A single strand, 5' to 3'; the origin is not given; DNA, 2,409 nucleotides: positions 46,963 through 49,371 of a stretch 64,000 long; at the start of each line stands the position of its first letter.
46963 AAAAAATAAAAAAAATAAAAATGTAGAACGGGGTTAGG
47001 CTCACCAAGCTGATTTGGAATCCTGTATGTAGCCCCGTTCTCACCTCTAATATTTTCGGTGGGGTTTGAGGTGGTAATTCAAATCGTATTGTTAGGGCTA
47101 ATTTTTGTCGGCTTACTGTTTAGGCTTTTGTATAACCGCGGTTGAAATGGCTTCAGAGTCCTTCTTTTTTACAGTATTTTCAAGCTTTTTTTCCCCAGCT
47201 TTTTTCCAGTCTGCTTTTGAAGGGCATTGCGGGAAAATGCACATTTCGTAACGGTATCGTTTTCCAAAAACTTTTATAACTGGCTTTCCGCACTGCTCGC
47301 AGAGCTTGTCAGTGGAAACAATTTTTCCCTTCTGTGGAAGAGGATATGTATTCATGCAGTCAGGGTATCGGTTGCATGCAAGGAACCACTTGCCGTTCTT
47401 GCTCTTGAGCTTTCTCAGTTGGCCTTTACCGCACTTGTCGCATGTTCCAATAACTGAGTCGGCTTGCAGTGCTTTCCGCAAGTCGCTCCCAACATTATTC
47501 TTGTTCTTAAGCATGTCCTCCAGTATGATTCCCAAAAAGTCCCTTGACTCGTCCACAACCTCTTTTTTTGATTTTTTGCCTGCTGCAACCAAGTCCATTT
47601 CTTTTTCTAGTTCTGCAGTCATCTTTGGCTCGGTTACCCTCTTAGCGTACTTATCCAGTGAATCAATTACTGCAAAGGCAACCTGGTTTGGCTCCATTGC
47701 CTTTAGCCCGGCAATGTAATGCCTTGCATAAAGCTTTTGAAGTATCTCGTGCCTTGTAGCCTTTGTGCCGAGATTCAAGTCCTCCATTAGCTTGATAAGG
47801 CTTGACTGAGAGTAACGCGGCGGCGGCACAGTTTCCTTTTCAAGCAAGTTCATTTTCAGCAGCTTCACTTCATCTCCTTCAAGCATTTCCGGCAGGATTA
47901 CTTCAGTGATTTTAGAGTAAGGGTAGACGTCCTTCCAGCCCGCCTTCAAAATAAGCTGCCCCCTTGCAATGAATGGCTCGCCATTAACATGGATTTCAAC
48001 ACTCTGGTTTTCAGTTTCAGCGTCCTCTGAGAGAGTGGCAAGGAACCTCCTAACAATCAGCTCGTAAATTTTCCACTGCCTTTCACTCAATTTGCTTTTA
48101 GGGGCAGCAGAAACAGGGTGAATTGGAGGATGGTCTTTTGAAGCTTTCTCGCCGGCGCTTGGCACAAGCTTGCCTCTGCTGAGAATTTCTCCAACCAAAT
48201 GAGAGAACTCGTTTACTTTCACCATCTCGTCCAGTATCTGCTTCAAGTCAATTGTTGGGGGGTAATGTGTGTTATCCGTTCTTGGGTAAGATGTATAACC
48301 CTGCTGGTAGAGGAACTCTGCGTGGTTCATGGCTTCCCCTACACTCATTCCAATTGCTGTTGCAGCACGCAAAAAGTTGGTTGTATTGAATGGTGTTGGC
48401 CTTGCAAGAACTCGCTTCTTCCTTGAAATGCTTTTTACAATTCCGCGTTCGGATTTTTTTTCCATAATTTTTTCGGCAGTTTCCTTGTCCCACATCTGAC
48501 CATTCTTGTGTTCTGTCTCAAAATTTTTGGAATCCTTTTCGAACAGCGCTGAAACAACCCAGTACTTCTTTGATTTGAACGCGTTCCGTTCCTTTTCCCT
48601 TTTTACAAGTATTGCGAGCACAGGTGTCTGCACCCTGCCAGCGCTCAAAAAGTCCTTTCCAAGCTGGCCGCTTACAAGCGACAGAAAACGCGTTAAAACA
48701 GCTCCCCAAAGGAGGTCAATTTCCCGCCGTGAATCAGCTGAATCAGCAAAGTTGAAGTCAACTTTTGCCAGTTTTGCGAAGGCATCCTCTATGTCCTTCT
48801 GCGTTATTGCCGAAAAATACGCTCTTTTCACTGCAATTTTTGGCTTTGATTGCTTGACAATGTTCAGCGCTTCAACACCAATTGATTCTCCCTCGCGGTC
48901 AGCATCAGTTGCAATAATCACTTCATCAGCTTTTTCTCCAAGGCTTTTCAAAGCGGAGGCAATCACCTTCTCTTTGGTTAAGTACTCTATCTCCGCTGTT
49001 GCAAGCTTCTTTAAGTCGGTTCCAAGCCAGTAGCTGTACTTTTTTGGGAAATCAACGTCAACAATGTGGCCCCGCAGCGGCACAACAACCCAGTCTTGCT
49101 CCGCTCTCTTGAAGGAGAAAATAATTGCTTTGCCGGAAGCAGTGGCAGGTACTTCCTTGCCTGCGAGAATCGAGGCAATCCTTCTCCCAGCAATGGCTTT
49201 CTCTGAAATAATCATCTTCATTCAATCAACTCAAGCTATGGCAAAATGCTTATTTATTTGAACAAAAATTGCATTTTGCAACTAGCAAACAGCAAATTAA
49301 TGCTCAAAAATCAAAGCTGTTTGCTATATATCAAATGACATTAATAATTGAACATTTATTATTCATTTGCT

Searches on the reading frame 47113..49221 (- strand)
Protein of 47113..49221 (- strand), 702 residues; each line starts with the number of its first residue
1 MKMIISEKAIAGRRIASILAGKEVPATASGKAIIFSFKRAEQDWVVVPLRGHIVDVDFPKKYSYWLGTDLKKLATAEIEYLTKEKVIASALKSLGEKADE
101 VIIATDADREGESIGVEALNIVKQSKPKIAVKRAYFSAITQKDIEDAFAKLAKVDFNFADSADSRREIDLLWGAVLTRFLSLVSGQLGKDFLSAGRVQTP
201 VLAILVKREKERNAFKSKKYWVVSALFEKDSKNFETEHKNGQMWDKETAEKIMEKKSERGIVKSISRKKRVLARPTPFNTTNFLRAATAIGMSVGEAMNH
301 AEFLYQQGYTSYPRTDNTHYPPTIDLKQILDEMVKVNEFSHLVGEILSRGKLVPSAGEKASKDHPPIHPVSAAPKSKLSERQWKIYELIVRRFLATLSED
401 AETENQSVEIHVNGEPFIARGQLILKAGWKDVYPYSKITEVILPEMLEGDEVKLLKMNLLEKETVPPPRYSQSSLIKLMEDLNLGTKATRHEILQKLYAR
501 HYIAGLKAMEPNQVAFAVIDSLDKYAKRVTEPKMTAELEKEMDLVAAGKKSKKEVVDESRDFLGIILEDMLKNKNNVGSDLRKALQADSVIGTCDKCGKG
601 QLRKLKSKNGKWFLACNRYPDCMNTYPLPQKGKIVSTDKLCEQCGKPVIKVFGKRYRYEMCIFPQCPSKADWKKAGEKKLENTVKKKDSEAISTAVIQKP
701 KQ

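Call 49: search_protein_families(library=pfam, proteins=[window:47113-49221:-], max_evalue=0.00001)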
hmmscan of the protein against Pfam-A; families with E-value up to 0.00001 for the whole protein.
window:47113-49221:- (702 aa): 3 families
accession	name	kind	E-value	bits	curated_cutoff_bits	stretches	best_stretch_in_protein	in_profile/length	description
PF01131.25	Topoisom_bac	-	2.6e-120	402.6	35.1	1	154-556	2-410/411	DNA topoisomerase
PF01751.28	Toprim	-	1.8e-14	54.1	23.1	1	3-139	2-96/96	Toprim domain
PF01396.24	Zn_ribbon_Top1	-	3.4e-11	43.2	32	1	592-630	2-38/39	Topoisomerase DNA binding C4 zinc finger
